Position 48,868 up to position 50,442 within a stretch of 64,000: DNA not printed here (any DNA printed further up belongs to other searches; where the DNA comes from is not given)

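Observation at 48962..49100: The CCA-adding enzyme gene carries an out-of-frame internal deletion, while neighbouring tRNA genes encode their own CCA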

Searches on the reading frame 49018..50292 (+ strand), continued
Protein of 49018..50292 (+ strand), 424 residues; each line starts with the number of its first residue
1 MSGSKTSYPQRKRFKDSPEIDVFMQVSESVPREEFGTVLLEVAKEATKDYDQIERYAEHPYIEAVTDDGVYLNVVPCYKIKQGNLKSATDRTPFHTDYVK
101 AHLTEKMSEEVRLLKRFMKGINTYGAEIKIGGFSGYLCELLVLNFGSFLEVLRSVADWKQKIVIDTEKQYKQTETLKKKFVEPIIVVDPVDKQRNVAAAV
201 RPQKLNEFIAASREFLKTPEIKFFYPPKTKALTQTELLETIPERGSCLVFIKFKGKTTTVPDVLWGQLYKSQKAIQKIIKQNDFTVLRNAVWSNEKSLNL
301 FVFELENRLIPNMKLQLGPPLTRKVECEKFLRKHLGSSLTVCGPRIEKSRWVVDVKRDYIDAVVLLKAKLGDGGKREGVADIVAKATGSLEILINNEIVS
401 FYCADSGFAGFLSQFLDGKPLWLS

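Call 6: find_homologous_proteins(query=window:49018-50289:+, max_evalue=1e-20)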
Query window:49018-50289:+ (424 aa): 6739 proteins with E <= 1e-20 among 8000 candidates; the best 120 are listed.
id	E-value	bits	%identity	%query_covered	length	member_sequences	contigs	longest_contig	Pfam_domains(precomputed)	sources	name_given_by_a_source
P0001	3.3e-272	921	99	97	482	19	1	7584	PF21133.3,PF09249.17,PF01909.30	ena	-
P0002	1.2e-236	804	86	97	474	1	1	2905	PF21133.3,PF09249.17,PF18144.8,PF01909.30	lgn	-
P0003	1.0e-227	774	82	97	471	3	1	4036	PF21133.3,PF09249.17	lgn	-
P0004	5.2e-227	772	83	97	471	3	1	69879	PF21133.3,PF09249.17,PF01909.30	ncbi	ncbi:MAG: CCA tRNA nucleotidyltransferase [archaeon]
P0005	7.8e-226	768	81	97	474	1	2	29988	PF21133.3,PF09249.17,PF18144.8,PF01909.30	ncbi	-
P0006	1.7e-222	757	82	97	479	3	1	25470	PF21133.3,PF09249.17,PF18144.8,PF01909.30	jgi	jgi:tRNA nucleotidyltransferase (CCA-adding enzyme)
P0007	4.3e-219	746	80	97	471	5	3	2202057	PF21133.3,PF09249.17,PF01909.30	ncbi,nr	ncbi:MAG: CCA tRNA nucleotidyltransferase [Candidatus Bathyarchaeota archaeon]|nr:CCA tRNA nucleotid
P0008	2.7e-218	743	80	97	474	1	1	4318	PF21133.3,PF09249.17,PF01909.30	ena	-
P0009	3.0e-211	720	78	97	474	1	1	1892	PF21133.3,PF09249.17,PF01909.30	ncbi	-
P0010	1.8e-206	704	76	97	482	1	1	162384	PF21133.3,PF09249.17,PF01909.30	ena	-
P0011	2.2e-197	674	72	97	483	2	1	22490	PF21133.3,PF09249.17,PF18144.8,PF01909.30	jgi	-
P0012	3.9e-196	670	73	96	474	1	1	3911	PF21133.3,PF09249.17,PF01909.30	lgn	-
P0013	3.6e-194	664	71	97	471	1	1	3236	PF21133.3,PF09249.17,PF01909.30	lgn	-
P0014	1.5e-181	622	65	97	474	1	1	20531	PF21133.3,PF09249.17,PF01909.30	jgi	-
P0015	4.1e-180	617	64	97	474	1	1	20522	PF21133.3,PF09249.17,PF01909.30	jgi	jgi:tRNA nucleotidyltransferase (CCA-adding enzyme)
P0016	4.0e-179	614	64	97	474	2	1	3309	PF21133.3,PF09249.17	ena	-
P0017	1.1e-178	613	66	97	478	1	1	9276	PF21133.3,PF09249.17,PF01909.30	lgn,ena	-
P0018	2.3e-178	612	64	97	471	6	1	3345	PF21133.3,PF09249.17,PF01909.30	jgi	-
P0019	3.3e-178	611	65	97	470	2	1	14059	PF21133.3,PF09249.17,PF01909.30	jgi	-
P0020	8.3e-178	610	64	97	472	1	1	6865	PF21133.3,PF09249.17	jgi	-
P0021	8.5e-178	610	64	97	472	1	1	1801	PF21133.3,PF09249.17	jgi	-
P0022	8.7e-178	610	65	97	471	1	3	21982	PF21133.3,PF09249.17,PF01909.30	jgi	jgi:tRNA nucleotidyltransferase (CCA-adding enzyme)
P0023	1.1e-177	609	65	97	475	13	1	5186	PF21133.3,PF09249.17,PF01909.30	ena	-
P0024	1.3e-177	609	65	97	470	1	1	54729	PF21133.3,PF09249.17,PF01909.30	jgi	-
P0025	2.2e-177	608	64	97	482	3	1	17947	PF21133.3,PF09249.17,PF01909.30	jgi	jgi:tRNA nucleotidyltransferase (CCA-adding enzyme)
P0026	3.1e-177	608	63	97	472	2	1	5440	PF21133.3,PF09249.17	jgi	jgi:tRNA nucleotidyltransferase (CCA-adding enzyme)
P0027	3.1e-177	608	64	97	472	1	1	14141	PF21133.3,PF09249.17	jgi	-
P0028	9.1e-177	606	65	96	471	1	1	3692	PF21133.3,PF09249.17,PF01909.30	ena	-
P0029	1.4e-176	606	64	97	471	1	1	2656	PF21133.3,PF09249.17,PF01909.30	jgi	-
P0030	1.9e-176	605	63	97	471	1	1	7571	PF21133.3,PF09249.17,PF01909.30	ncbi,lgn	ncbi:hypothetical protein ES707_16307 [subsurface metagenome]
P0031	2.0e-176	605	63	97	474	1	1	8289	PF21133.3,PF09249.17,PF01909.30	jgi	jgi:tRNA nucleotidyltransferase (CCA-adding enzyme)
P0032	2.1e-176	605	64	97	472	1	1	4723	PF21133.3,PF09249.17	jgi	-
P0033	2.3e-176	605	63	97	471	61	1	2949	PF21133.3,PF09249.17,PF01909.30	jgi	-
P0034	2.9e-176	605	64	97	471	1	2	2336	PF21133.3,PF09249.17,PF01909.30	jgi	jgi:tRNA nucleotidyltransferase (CCA-adding enzyme)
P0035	2.9e-176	605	64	97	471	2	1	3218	PF21133.3,PF09249.17,PF01909.30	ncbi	-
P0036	3.9e-176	604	64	97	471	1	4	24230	PF21133.3,PF09249.17,PF01909.30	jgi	jgi:tRNA nucleotidyltransferase (CCA-adding enzyme)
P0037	4.1e-176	604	65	97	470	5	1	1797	PF21133.3,PF09249.17,PF18144.8,PF01909.30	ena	-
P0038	9.3e-176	603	63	97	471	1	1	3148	PF21133.3,PF09249.17,PF01909.30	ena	-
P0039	1.1e-175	603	64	97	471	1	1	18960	PF21133.3,PF09249.17,PF01909.30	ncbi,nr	ncbi:MAG: CCA tRNA nucleotidyltransferase [Candidatus Bathyarchaeum sp.]|nr:MAG: CCA tRNA nucleotidy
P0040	1.3e-175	602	64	97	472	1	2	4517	PF21133.3,PF09249.17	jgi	jgi:tRNA nucleotidyltransferase (CCA-adding enzyme)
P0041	1.6e-175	602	63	97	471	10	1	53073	PF21133.3,PF09249.17,PF01909.30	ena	-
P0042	4.1e-175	601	63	97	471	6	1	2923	PF21133.3,PF09249.17,PF01909.30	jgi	jgi:tRNA nucleotidyltransferase (CCA-adding enzyme)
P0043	4.9e-175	601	63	97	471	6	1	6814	PF21133.3,PF09249.17,PF01909.30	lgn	-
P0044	5.2e-175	601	63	97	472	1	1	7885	PF21133.3,PF09249.17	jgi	jgi:tRNA nucleotidyltransferase (CCA-adding enzyme)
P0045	8.9e-175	600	64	97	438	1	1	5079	PF21133.3,PF09249.17,PF01909.30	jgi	jgi:tRNA nucleotidyltransferase (CCA-adding enzyme)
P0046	9.2e-175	600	63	97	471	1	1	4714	PF21133.3,PF09249.17,PF01909.30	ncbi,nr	ncbi:CCA tRNA nucleotidyltransferase [Candidatus Bathyarchaeota archaeon]|nr:CCA tRNA nucleotidyltra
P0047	1.1e-174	599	63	97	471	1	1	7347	PF21133.3,PF09249.17,PF01909.30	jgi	jgi:tRNA nucleotidyltransferase (CCA-adding enzyme)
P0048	1.3e-174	599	63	97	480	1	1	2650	PF21133.3,PF09249.17,PF01909.30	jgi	jgi:tRNA nucleotidyltransferase (CCA-adding enzyme)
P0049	1.3e-174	599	63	97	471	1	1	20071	PF21133.3,PF09249.17,PF01909.30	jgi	-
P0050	1.4e-174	599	63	97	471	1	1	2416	PF21133.3,PF09249.17,PF01909.30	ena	-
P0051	1.5e-174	599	63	97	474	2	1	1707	PF21133.3,PF09249.17,PF01909.30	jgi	jgi:tRNA nucleotidyltransferase (CCA-adding enzyme)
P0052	1.6e-174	599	63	97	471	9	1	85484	PF21133.3,PF09249.17,PF01909.30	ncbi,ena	-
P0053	3.0e-174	598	63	97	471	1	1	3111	PF21133.3,PF09249.17,PF01909.30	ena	-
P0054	3.4e-174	598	63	97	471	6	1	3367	PF21133.3,PF09249.17,PF01909.30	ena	-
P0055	3.4e-174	598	63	97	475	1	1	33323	PF21133.3,PF09249.17,PF01909.30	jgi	jgi:tRNA nucleotidyltransferase (CCA-adding enzyme)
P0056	4.8e-174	597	64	97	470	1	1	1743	PF21133.3,PF09249.17,PF18144.8,PF01909.30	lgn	-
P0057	4.8e-174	597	64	97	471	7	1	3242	PF21133.3,PF09249.17,PF01909.30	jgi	jgi:tRNA nucleotidyltransferase (CCA-adding enzyme)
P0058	8.4e-174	597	64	97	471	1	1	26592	PF21133.3,PF09249.17,PF01909.30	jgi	jgi:tRNA nucleotidyltransferase (CCA-adding enzyme)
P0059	9.2e-174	596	63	97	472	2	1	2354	PF21133.3,PF09249.17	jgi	jgi:tRNA nucleotidyltransferase (CCA-adding enzyme)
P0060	1.1e-173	596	63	97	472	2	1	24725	PF21133.3,PF09249.17,PF01909.30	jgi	-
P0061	1.2e-173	596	65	97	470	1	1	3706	PF21133.3,PF09249.17,PF01909.30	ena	-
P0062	1.5e-173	596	63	97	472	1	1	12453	PF21133.3,PF09249.17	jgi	jgi:tRNA nucleotidyltransferase (CCA-adding enzyme)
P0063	1.6e-173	596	63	97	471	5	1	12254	PF21133.3,PF09249.17,PF01909.30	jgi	jgi:tRNA nucleotidyltransferase (CCA-adding enzyme)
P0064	1.7e-173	596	63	97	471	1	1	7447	PF21133.3,PF09249.17,PF01909.30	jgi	jgi:tRNA nucleotidyltransferase (CCA-adding enzyme)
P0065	2.3e-173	595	63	97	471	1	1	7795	PF21133.3,PF09249.17,PF01909.30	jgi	jgi:tRNA nucleotidyltransferase (CCA-adding enzyme)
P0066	2.4e-173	595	63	97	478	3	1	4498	PF21133.3,PF09249.17,PF01909.30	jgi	jgi:tRNA nucleotidyltransferase (CCA-adding enzyme)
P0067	2.5e-173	595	63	97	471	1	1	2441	PF21133.3,PF09249.17,PF01909.30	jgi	jgi:tRNA nucleotidyltransferase (CCA-adding enzyme)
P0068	2.5e-173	595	64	97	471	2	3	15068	PF21133.3,PF09249.17,PF01909.30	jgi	-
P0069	8.2e-173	593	63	97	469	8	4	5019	PF21133.3,PF09249.17,PF01909.30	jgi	jgi:tRNA nucleotidyltransferase (CCA-adding enzyme)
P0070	1.2e-172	593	63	97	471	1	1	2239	PF21133.3,PF09249.17,PF01909.30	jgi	jgi:tRNA nucleotidyltransferase (CCA-adding enzyme)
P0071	1.3e-172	593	62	97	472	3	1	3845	PF21133.3,PF09249.17,PF01909.30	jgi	jgi:tRNA nucleotidyltransferase (CCA-adding enzyme)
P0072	1.7e-172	592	63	97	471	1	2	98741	PF21133.3,PF09249.17,PF01909.30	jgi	jgi:tRNA nucleotidyltransferase (CCA-adding enzyme)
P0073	3.2e-172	591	63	97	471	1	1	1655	PF21133.3,PF09249.17,PF01909.30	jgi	-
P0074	3.8e-172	591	63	97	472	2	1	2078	PF21133.3,PF09249.17,PF01909.30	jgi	-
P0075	4.1e-172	591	63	97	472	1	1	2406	PF21133.3,PF09249.17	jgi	-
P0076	4.8e-172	591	63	97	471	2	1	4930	PF21133.3,PF09249.17,PF01909.30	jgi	jgi:tRNA nucleotidyltransferase (CCA-adding enzyme)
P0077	8.9e-172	590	62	97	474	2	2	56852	PF21133.3,PF09249.17,PF01909.30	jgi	jgi:tRNA nucleotidyltransferase (CCA-adding enzyme)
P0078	1.2e-171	589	61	97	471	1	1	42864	PF21133.3,PF09249.17,PF01909.30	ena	-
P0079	2.1e-171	589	62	97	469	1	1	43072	PF21133.3,PF09249.17,PF01909.30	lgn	-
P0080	2.8e-171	588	62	97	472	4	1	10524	PF21133.3,PF09249.17,PF01909.30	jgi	jgi:tRNA nucleotidyltransferase (CCA-adding enzyme)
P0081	3.5e-171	588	62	97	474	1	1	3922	PF21133.3,PF09249.17,PF01909.30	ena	-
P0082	3.8e-171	588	62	97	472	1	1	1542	PF21133.3,PF09249.17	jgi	jgi:tRNA nucleotidyltransferase (CCA-adding enzyme)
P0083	4.8e-171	587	61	97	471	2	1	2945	PF21133.3,PF09249.17,PF01909.30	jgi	jgi:tRNA nucleotidyltransferase (CCA-adding enzyme)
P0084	5.2e-171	587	63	97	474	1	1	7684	PF21133.3,PF09249.17,PF01909.30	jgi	jgi:tRNA nucleotidyltransferase (CCA-adding enzyme)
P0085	5.3e-171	587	61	97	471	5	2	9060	PF21133.3,PF09249.17,PF01909.30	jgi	-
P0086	7.2e-171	587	64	97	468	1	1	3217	PF21133.3,PF09249.17,PF01909.30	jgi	jgi:tRNA nucleotidyltransferase (CCA-adding enzyme)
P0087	8.5e-171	587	63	97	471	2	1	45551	PF21133.3,PF09249.17,PF01909.30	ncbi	-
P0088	8.5e-171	587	62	97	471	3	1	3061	PF21133.3,PF09249.17,PF01909.30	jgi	jgi:tRNA nucleotidyltransferase (CCA-adding enzyme)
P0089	9.2e-171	587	62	97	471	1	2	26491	PF21133.3,PF09249.17,PF01909.30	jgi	jgi:tRNA nucleotidyltransferase (CCA-adding enzyme)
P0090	9.8e-171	586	62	97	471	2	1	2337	PF21133.3,PF09249.17,PF01909.30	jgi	jgi:tRNA nucleotidyltransferase (CCA-adding enzyme)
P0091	1.7e-170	586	62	97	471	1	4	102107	PF21133.3,PF09249.17,PF01909.30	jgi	-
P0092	2.2e-170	585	64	97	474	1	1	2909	PF21133.3,PF09249.17,PF01909.30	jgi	jgi:tRNA nucleotidyltransferase (CCA-adding enzyme)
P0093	2.3e-170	585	62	97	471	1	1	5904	PF21133.3,PF09249.17,PF01909.30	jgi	jgi:tRNA nucleotidyltransferase (CCA-adding enzyme)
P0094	2.3e-170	585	62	97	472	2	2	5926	PF21133.3,PF09249.17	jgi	jgi:tRNA nucleotidyltransferase (CCA-adding enzyme)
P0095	2.7e-170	585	62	97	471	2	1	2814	PF21133.3,PF09249.17,PF01909.30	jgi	-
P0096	3.2e-170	585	62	97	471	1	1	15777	PF21133.3,PF09249.17,PF01909.30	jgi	-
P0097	3.9e-170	584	62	97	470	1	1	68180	PF21133.3,PF09249.17,PF01909.30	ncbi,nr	ncbi:MAG: CCA tRNA nucleotidyltransferase [Candidatus Bathyarchaeota archaeon]|nr:CCA tRNA nucleotid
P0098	4.3e-170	584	61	97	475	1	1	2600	PF21133.3,PF09249.17,PF01909.30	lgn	-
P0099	4.5e-170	584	62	97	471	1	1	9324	PF21133.3,PF09249.17,PF01909.30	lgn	-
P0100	7.1e-170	584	63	97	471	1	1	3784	PF21133.3,PF09249.17,PF01909.30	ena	-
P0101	9.5e-170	583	61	97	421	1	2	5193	PF21133.3,PF09249.17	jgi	jgi:tRNA nucleotidyltransferase (CCA-adding enzyme)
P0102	1.1e-169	583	62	97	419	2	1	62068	PF21133.3,PF09249.17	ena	-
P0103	1.1e-169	583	61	97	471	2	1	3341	PF21133.3,PF09249.17,PF01909.30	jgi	jgi:tRNA nucleotidyltransferase (CCA-adding enzyme)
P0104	1.2e-169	583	60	97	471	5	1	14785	PF21133.3,PF09249.17,PF01909.30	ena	-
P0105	2.1e-169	582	61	97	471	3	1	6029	PF21133.3,PF09249.17,PF01909.30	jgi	-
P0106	3.0e-169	582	62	97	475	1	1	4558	PF21133.3,PF09249.17,PF18144.8,PF01909.30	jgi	jgi:tRNA nucleotidyltransferase (CCA-adding enzyme)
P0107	3.7e-169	581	62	97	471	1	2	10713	PF21133.3,PF09249.17,PF01909.30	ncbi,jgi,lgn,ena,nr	ncbi:MAG TPA: CCA tRNA nucleotidyltransferase [Candidatus Bathyarchaeota archaeon]|nr:CCA tRNA nucle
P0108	6.5e-169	580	62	97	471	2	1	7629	PF21133.3,PF09249.17,PF01909.30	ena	-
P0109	6.8e-169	580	62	97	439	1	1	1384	PF21133.3,PF09249.17,PF01909.30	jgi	jgi:tRNA nucleotidyltransferase (CCA-adding enzyme)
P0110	7.3e-169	580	62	97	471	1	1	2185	PF21133.3,PF09249.17,PF01909.30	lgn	-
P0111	8.4e-169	580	62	97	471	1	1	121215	PF21133.3,PF09249.17,PF01909.30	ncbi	-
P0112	1.2e-168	580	62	97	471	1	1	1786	PF21133.3,PF09249.17,PF01909.30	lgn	-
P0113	1.6e-168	579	62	97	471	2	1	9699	PF21133.3,PF09249.17,PF01909.30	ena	-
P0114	1.7e-168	579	60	97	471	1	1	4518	PF21133.3,PF09249.17,PF01909.30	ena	-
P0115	2.0e-168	579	60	97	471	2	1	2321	PF21133.3,PF09249.17,PF01909.30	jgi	jgi:tRNA nucleotidyltransferase (CCA-adding enzyme)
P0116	2.2e-168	579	61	97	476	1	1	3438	PF21133.3,PF09249.17,PF01909.30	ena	-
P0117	2.8e-168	578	62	97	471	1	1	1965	PF21133.3,PF09249.17,PF01909.30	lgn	-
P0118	3.6e-168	578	60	97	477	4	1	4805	PF21133.3,PF09249.17,PF01909.30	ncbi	-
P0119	4.6e-168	578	62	97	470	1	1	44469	PF21133.3,PF09249.17,PF01909.30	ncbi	-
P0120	6.9e-168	577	61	97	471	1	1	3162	PF21133.3,PF09249.17,PF01909.30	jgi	-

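Call 8: find_encoding_contigs(protein=P0001, flank=5000, max_places=6)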
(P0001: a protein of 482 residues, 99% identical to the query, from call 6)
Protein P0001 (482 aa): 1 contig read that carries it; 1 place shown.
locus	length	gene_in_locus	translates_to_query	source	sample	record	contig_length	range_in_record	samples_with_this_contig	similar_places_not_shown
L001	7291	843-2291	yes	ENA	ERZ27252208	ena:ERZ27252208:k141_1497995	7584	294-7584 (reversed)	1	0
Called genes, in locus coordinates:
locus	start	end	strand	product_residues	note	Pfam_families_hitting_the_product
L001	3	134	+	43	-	?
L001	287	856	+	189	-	PF10469:AKAP7_NLS, PF02834:LigT_PEase, PF13563:2_5_RNA_ligase2, PF02834:LigT_PEase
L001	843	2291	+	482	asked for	PF01909:NTP_transf_2 (weak), PF09249:tRNA_NucTransf2, PF21133:CAA_C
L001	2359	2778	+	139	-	PF02308:MgtC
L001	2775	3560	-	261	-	PF01493:GXGXG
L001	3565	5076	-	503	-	PF00037:Fer4 (faint), PF12797:Fer4_2 (faint), PF04898:Glu_syn_central (weak), PF01645:Glu_synthase, PF04898:Glu_syn_central (weak), PF00478:IMPDH, PF03060:NMO, PF01070:FMN_dh (weak), +2 more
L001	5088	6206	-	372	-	PF00310:GATase_2, PF13522:GATase_6 (weak), PF13537:GATase_7 (faint)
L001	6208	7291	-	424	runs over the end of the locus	PF07992:Pyr_redox_2, PF13738:Pyr_redox_3 (weak), PF01266:DAO (faint), PF00070:Pyr_redox, PF18267:Rubredoxin_C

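Call 15: find_encoding_contigs(protein=P0126, flank=10000, max_places=4)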
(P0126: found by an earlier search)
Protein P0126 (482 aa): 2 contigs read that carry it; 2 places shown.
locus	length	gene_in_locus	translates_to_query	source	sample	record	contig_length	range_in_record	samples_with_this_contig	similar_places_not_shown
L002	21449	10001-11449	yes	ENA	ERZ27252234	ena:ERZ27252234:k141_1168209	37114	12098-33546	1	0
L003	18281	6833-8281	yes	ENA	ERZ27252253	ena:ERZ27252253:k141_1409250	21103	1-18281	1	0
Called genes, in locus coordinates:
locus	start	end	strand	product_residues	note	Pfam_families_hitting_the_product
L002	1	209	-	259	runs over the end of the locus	PF03029:ATP_bind_1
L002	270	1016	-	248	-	PF00994:MoCF_biosynth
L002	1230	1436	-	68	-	PF08271:Zn_Ribbon_TF (weak)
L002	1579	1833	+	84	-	-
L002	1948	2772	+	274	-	PF00730:HhH-GPD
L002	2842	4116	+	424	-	PF00368:HMG-CoA_red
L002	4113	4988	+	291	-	PF13793:Pribosyltran_N, PF00156:Pribosyltran, PF14572:Pribosyl_synth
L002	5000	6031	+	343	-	PF13847:Methyltransf_31 (faint), PF01555:N6_N4_Mtase, PF01170:UPF0020, PF02384:N6_Mtase (faint)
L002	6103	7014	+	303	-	PF13691:Lactamase_B_4 (weak), PF23023:Anti-Pycsar_Apyc1, PF00753:Lactamase_B, PF12706:Lactamase_B_2 (weak)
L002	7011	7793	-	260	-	PF01261:AP_endonuc_2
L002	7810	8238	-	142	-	PF01877:RNA_binding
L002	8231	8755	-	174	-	PF13207:AAA_17, PF13238:AAA_18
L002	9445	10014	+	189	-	PF10469:AKAP7_NLS, PF02834:LigT_PEase, PF13563:2_5_RNA_ligase2, PF02834:LigT_PEase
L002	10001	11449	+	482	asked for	PF01909:NTP_transf_2 (weak), PF09249:tRNA_NucTransf2, PF21133:CAA_C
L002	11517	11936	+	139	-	PF02308:MgtC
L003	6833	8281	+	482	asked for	PF01909:NTP_transf_2 (weak), PF09249:tRNA_NucTransf2, PF21133:CAA_C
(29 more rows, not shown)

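Call 16: find_encoding_contigs(protein=P0122, flank=10000, max_places=6)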
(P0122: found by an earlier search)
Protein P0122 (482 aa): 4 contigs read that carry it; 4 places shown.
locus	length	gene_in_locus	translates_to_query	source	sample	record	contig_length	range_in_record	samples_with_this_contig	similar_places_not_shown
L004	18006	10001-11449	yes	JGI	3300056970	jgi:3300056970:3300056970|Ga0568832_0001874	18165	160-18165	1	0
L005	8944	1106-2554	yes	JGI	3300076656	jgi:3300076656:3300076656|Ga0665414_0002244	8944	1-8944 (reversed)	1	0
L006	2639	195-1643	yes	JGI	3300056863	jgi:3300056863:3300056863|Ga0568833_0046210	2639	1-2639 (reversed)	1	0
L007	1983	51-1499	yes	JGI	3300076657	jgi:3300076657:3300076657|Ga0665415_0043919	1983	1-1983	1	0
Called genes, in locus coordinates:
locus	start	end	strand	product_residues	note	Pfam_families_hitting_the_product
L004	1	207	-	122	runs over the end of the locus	?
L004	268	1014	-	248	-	PF00994:MoCF_biosynth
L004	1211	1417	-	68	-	-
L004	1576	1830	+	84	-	-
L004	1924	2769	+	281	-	PF00730:HhH-GPD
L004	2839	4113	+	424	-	PF00368:HMG-CoA_red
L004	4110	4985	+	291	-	PF13793:Pribosyltran_N, PF00156:Pribosyltran, PF14572:Pribosyl_synth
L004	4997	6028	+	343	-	PF13847:Methyltransf_31 (faint), PF01555:N6_N4_Mtase, PF01170:UPF0020, PF02384:N6_Mtase (faint)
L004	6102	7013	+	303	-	PF13691:Lactamase_B_4 (weak), PF23023:Anti-Pycsar_Apyc1, PF00753:Lactamase_B, PF12706:Lactamase_B_2 (weak)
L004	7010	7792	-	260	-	PF01261:AP_endonuc_2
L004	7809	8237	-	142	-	PF01877:RNA_binding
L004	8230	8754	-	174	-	PF13207:AAA_17, PF13238:AAA_18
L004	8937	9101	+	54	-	-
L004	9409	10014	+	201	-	PF10469:AKAP7_NLS, PF02834:LigT_PEase, PF13563:2_5_RNA_ligase2, PF02834:LigT_PEase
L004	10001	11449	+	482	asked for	PF01909:NTP_transf_2 (faint), PF09249:tRNA_NucTransf2, PF21133:CAA_C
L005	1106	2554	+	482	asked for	PF01909:NTP_transf_2 (faint), PF09249:tRNA_NucTransf2, PF21133:CAA_C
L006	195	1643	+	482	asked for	PF01909:NTP_transf_2 (faint), PF09249:tRNA_NucTransf2, PF21133:CAA_C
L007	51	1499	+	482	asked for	PF01909:NTP_transf_2 (faint), PF09249:tRNA_NucTransf2, PF21133:CAA_C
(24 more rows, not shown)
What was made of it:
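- Closest known: Class I. Same: The thpR-cca gene pairing is conserved in all sister loci (calls 8, 15, 16).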

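Call 17: find_encoding_contigs(protein=window:49018-50292:+, flank=10000, max_places=6)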
Protein window:49018-50292:+ (424 aa): no gene with exactly this product is on record in the collection.
